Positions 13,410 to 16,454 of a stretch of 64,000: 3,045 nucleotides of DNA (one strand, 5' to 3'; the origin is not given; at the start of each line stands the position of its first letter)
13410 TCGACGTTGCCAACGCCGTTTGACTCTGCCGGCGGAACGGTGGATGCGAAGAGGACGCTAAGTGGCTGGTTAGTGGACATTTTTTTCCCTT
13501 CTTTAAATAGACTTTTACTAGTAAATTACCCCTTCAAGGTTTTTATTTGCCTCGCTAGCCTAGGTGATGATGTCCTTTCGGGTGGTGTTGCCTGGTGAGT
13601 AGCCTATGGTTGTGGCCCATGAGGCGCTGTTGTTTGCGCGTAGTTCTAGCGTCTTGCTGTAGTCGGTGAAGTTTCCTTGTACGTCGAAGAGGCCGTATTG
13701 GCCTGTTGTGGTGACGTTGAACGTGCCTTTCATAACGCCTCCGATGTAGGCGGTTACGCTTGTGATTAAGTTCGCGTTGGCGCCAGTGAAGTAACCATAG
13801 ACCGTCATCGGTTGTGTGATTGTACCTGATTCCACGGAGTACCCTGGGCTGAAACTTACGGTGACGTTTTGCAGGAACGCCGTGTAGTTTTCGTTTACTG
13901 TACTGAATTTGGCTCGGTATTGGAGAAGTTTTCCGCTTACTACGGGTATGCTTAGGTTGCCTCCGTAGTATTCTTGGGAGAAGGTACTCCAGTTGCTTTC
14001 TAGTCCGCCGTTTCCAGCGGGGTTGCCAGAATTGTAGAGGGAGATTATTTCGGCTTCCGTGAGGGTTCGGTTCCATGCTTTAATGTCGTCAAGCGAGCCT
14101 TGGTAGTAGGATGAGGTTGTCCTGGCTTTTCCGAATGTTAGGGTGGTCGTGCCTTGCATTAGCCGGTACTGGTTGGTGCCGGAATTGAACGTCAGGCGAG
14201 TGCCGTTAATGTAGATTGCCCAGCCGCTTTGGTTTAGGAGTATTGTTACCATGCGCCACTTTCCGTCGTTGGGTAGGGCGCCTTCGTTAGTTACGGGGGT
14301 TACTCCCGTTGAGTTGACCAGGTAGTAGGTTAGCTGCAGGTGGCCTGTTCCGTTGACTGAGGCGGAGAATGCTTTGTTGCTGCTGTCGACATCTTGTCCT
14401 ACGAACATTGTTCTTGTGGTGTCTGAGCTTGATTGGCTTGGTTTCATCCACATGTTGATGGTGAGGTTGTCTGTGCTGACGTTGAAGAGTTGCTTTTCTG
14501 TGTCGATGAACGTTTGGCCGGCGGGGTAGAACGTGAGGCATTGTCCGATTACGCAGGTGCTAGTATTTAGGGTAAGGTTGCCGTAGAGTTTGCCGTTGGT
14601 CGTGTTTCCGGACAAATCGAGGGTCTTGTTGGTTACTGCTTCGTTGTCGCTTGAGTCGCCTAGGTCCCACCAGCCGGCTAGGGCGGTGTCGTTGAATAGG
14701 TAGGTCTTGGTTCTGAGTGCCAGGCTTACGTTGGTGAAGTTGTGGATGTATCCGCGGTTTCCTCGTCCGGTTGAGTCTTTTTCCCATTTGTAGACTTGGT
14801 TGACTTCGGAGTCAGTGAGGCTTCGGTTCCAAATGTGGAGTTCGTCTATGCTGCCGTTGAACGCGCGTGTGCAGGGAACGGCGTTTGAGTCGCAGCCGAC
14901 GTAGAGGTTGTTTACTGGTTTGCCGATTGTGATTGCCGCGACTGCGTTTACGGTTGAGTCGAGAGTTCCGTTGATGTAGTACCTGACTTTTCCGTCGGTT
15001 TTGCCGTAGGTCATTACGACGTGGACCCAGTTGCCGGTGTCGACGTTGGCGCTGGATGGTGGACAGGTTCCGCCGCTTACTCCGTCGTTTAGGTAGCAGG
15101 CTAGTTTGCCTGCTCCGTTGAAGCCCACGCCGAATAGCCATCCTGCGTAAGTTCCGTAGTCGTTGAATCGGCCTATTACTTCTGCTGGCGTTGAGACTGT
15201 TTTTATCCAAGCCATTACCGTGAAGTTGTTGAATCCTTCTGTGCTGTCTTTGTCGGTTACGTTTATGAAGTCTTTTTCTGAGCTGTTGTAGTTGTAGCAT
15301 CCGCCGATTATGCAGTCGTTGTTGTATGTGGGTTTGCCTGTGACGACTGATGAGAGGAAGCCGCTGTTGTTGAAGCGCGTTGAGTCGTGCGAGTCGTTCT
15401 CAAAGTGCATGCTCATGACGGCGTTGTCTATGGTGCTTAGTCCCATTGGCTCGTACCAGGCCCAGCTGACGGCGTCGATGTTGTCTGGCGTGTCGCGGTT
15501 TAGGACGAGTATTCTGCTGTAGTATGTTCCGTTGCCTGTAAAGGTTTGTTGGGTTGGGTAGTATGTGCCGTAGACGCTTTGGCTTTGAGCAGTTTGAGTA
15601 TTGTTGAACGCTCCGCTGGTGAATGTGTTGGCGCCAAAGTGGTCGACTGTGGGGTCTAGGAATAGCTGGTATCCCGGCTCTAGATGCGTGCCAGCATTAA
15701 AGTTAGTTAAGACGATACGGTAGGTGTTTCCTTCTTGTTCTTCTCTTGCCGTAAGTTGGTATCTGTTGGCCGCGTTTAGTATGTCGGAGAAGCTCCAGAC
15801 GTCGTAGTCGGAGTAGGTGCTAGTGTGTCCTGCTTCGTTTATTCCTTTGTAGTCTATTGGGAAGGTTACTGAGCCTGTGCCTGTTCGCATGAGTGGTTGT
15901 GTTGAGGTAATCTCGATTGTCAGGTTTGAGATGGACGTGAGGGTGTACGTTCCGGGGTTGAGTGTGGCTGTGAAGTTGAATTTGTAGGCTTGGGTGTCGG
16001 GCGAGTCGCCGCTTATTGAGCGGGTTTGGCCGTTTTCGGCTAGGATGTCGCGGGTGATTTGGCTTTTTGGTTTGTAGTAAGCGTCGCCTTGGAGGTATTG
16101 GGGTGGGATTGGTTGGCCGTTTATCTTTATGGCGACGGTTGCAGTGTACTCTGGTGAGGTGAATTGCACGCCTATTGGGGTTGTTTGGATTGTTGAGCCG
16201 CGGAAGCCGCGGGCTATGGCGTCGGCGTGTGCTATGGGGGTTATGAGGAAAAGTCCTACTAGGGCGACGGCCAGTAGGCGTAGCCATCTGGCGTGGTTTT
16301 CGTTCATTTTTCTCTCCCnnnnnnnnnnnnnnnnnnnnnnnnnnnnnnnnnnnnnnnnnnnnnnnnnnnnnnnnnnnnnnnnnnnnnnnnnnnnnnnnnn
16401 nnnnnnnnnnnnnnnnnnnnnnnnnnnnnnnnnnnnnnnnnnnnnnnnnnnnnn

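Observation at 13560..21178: Low-GC compositional island (about 7.6 kb) inside a 60%-GC locus, encoding three sequon-dense secreted proteins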

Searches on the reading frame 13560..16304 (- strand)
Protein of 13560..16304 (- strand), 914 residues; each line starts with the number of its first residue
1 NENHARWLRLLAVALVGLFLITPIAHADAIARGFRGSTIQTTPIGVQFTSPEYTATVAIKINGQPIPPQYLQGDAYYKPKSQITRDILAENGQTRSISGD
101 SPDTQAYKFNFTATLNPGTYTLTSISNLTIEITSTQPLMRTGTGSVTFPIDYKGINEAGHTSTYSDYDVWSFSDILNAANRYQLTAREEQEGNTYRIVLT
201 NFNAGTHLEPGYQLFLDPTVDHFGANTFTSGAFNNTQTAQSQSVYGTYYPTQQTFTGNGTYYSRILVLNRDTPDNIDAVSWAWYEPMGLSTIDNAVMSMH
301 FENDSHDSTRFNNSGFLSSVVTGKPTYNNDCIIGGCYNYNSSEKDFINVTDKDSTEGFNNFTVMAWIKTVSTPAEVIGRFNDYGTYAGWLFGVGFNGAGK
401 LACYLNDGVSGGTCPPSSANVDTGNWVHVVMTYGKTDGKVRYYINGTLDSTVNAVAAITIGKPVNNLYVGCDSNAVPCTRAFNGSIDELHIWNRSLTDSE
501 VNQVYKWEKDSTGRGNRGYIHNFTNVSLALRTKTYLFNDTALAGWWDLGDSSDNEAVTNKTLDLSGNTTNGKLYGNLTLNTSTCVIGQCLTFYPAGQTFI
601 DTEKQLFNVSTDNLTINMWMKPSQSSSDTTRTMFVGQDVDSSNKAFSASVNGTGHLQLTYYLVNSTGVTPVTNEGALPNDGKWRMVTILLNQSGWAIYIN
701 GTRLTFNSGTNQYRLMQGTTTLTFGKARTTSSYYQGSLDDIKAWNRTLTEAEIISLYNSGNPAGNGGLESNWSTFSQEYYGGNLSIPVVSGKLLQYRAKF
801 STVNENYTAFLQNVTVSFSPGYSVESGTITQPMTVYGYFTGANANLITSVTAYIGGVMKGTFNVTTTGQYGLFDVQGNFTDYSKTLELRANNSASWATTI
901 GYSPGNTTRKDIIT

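Call 5: search_protein_families(library=pfam, proteins=[window:13560-16304:-], max_evalue=0.01)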
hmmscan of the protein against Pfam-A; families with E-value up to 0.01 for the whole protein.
window:13560-16304:- (914 aa): 6 families
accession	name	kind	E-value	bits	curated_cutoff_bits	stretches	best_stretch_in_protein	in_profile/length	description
PF13385.13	Laminin_G_3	-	1.2e-43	149.3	27.6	2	344-502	4-151/151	Concanavalin A-like lectin/glucanases superfamily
PF07953.20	Toxin_R_bind_N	-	4.9e-08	33.3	23.8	1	559-747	2-190/191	Clostridium neurotoxin, N-terminal receptor binding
PF00354.24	Pentaxin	-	7.7e-08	32.7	25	1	424-507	83-169/194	Pentaxin family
PF02210.31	Laminin_G_2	-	1.6e-06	29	22.9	1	637-742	15-122/126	Laminin G domain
PF02973.23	Sialidase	-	3.5e-06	27.1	26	1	429-503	108-183/189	Sialidase, N-terminal domain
PF00054.30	Laminin_G_1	-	0.00073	20.2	24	0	654-704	29-76/131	Laminin G domain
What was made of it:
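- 13560..16307 (-): Gene for a 915-aa exported protein with two LamG (concanavalin-A-like) domains. It has 34 N-X-S/T sequons. It uses codon dialect 'class 1' (C-ending NNY codons, A-ending NNR codons). Pfam PF13385 at E 1.2e-43 in two stretches: call 5.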

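Call 35: find_homologous_proteins(query=window:13560-16304:-)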
Query window:13560-16304:- (914 aa): 6 proteins with E <= 0.001 among 8000 candidates.
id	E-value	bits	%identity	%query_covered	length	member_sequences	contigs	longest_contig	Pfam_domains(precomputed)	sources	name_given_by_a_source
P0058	0.0e+0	2087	100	100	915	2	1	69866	PF07953.21,PF00354.25,PF13385.14,PF02973.23,PF02210.32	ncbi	-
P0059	6.8e-110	387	36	67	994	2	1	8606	PF00354.25,PF13385.14,PF02973.23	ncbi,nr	ncbi:hypothetical protein HY095_06210, partial [Candidatus Micrarchaeota archaeon]|nr:hypothetical p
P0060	8.3e-103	364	33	86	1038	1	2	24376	PF07953.21,PF00354.25,PF13385.14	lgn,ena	-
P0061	4.9e-15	73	29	37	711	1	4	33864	PF07953.21,PF13385.14,PF02973.23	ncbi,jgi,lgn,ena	jgi:hypothetical protein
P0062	1.1e-12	65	32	18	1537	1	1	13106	PF22925.4,PF00354.25,PF13385.14,PF10102.15,PF02210.32,PF00054.31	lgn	-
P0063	4.6e-7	47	36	10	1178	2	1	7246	PF09423.16,PF00354.25,PF13385.14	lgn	-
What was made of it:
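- LamG has homologues in the closest relative MAG (call 35).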

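Call 36: find_encoding_contigs(protein=P0060, flank=10000, max_places=4)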
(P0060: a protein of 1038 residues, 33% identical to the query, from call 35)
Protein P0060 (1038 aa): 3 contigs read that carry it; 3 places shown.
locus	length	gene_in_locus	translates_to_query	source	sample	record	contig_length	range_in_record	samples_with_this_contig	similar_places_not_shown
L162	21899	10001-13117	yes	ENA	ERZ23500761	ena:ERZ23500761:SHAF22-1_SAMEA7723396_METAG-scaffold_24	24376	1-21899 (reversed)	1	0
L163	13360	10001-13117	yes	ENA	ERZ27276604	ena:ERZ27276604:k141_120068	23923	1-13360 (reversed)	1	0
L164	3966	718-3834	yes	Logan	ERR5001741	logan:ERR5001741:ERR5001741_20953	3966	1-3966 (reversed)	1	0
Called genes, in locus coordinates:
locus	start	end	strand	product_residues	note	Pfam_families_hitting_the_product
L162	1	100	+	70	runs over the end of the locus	-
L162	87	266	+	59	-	-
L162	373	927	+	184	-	-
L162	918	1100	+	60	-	-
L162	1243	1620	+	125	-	-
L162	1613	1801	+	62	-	-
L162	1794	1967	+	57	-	-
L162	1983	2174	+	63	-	-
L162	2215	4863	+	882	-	-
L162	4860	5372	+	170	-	-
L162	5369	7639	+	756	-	-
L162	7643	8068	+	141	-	-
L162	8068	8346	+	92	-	-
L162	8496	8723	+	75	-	-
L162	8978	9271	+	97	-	-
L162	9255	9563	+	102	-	-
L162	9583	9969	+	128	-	-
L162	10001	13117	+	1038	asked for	PF07953:Toxin_R_bind_N (weak), PF13385:Laminin_G_3, PF00354:Pentaxin (faint), PF13385:Laminin_G_3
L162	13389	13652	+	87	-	-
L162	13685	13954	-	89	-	-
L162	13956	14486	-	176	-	PF00589:Phage_integrase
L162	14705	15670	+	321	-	-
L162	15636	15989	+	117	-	-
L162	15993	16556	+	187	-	-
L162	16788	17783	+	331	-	-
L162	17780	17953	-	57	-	-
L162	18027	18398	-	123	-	-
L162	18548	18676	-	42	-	-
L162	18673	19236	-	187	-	-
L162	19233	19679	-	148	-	-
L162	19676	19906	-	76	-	-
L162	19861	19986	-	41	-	-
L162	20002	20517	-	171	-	-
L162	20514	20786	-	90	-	-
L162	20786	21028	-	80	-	-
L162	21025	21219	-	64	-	-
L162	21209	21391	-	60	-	-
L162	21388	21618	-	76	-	-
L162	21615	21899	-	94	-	?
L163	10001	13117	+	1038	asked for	PF07953:Toxin_R_bind_N (weak), PF13385:Laminin_G_3, PF00354:Pentaxin (faint), PF13385:Laminin_G_3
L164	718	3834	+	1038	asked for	PF07953:Toxin_R_bind_N (weak), PF13385:Laminin_G_3, PF00354:Pentaxin (faint), PF13385:Laminin_G_3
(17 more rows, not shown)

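Call 37: find_encoding_contigs(protein=P0059, flank=10000, max_places=4)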
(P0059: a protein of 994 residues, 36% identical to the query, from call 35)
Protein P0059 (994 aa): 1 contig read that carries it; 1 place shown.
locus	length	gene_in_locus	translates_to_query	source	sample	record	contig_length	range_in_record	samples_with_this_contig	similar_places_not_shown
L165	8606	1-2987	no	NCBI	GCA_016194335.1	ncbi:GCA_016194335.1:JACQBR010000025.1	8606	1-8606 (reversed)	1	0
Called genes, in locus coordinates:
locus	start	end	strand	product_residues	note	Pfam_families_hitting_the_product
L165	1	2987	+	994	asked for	PF00354:Pentaxin (faint), PF02973:Sialidase (faint), PF13385:Laminin_G_3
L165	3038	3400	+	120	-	PF05168:HEPN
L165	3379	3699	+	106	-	PF01909:NTP_transf_2, PF18765:Polbeta (weak)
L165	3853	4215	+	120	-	PF05168:HEPN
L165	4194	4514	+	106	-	PF01909:NTP_transf_2, PF18765:Polbeta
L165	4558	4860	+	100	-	PF01909:NTP_transf_2 (weak), PF18765:Polbeta (weak)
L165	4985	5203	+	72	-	PF15919:HicB_lk_antitox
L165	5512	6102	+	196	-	-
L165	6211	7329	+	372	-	PF13385:Laminin_G_3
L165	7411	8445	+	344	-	-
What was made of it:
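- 13560..16307 (-): Homologues at 36% and 33% identity in a Micrarchaeota genome bin (MAG) and on a putative mobile element: calls 35-37.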

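Call 44: search_protein_families(library=ncbifam, proteins=[window:13560-16304:-], max_evalue=0.01)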
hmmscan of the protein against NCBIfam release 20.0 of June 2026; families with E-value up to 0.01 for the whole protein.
window:13560-16304:- (914 aa): 1 family
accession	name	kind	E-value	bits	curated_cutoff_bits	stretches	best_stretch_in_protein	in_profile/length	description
NF052521.1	TafC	equivalog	8.9e-14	51.4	410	2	334-513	192-368/373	TafC family fimbrial protein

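Call 46: find_encoding_contigs(protein=P0061, flank=10000, max_places=3)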
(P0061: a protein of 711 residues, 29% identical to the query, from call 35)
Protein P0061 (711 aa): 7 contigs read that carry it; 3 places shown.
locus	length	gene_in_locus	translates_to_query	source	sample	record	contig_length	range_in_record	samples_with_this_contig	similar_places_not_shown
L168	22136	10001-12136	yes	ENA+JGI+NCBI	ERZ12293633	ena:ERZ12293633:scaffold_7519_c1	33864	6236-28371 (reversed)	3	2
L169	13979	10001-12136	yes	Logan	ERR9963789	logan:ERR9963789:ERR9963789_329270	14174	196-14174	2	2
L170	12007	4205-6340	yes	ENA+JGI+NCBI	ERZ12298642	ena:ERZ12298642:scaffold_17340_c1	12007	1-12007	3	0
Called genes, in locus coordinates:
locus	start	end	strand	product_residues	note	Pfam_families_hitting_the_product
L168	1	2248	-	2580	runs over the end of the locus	?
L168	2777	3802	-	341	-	PF12728:HTH_17 (faint)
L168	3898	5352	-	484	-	PF02934:GatB_N, PF02637:GatB_Yqey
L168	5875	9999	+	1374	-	PF13884:Peptidase_S74, PF16403:Bact_surface_Ig-like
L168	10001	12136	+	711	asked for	PF13385:Laminin_G_3, PF02973:Sialidase (faint), PF07953:Toxin_R_bind_N (weak), PF13385:Laminin_G_3, PF07953:Toxin_R_bind_N, PF13385:Laminin_G_3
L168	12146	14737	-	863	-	PF07517:SecA_DEAD, PF01043:SecA_PP_bind, PF21090:P-loop_SecA, PF07516:SecA_SW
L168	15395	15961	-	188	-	-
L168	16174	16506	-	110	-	-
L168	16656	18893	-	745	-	PF04932:Wzy_C, PF23914:TPR_CcmH_CycH (faint), PF07719:TPR_2 (faint), PF13428:TPR_14 (faint), PF14559:TPR_19 (faint)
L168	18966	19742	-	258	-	PF01467:CTP_transf_like, PF01050:MannoseP_isomer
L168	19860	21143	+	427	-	PF01943:Polysacc_synt, PF13440:Polysacc_synt_3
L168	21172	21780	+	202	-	PF13383:Methyltransf_22, PF05050:Methyltransf_21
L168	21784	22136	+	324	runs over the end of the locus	-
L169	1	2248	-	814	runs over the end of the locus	?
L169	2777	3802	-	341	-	PF12728:HTH_17 (faint)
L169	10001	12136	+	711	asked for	PF13385:Laminin_G_3, PF02973:Sialidase (faint), PF07953:Toxin_R_bind_N (weak), PF13385:Laminin_G_3, PF07953:Toxin_R_bind_N, PF13385:Laminin_G_3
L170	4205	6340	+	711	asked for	PF13385:Laminin_G_3, PF02973:Sialidase (faint), PF07953:Toxin_R_bind_N (weak), PF13385:Laminin_G_3, PF07953:Toxin_R_bind_N, PF13385:Laminin_G_3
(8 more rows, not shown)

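Call 49: search_protein_families(library=phrogs, proteins=[L162:2215-4863:+, L162:5369-7639:+, L162:373-927:+, L162:7643-8068:+, L162:13956-14486:-, L162:14705-15670:+, L162:15993-16556:+, L162:16788-17783:+, L162:10001-13117:+, window:13560-16304:-], max_evalue=0.001)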
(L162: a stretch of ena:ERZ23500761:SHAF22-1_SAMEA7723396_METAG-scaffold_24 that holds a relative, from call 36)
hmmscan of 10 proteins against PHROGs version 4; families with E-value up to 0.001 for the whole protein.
L162:2215-4863:+ (882 aa): 1 family
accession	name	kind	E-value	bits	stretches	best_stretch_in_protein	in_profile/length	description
phrog_8482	-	head and packaging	0.00088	19.3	0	774-811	218-252/424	attachment protein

L162:5369-7639:+ (756 aa): 0 families

L162:373-927:+ (184 aa): 1 family
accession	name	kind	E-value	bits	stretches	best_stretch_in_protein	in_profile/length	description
phrog_4652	-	unknown function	0.00012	22.9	1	39-181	62-190/194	-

L162:7643-8068:+ (141 aa): 0 families

L162:13956-14486:- (176 aa): 2 families
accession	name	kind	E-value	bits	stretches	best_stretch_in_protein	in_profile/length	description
phrog_216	-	integration and excision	2e-11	44.6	1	4-168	53-226/301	integrase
phrog_1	-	integration and excision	1.8e-09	38.4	1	8-163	272-432/611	integrase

L162:14705-15670:+ (321 aa): 1 family
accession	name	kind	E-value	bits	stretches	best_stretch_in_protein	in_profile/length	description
phrog_5484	-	DNA, RNA and nucleotide metabolism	1.5e-09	38.8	1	32-151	32-155/239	DnaA-like replication initiation protein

L162:15993-16556:+ (187 aa): 0 families

L162:16788-17783:+ (331 aa): 0 families

L162:10001-13117:+ (1038 aa): 0 families

window:13560-16304:- (914 aa): 4 families
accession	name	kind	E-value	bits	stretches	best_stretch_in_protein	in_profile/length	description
phrog_8510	-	head and packaging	2.1e-15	56.6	2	224-506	636-898/1348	virion structural protein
phrog_17347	-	unknown function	3.8e-12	47.5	2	326-518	38-217/312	-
phrog_22373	-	unknown function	2.8e-09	36.9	1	428-510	343-427/688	-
phrog_21039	-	unknown function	3e-05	24.9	1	398-518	14-121/244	-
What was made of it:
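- Calls 36, 49: a second LamG homologue lies beside an integrase on a contig full of small ORFs.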

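Call 50: find_related_loci(query=window:13560-16304:-, collection=viral_contigs, flank=10000)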
Query window:13560-16304:- (914 aa) in viral_contigs; peptide patterns used: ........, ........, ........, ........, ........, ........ (x = any residue, [..] = any of these).
12 stretches matched a pattern, but none encodes a relative of the query by tblastn (E <= 1e-3).
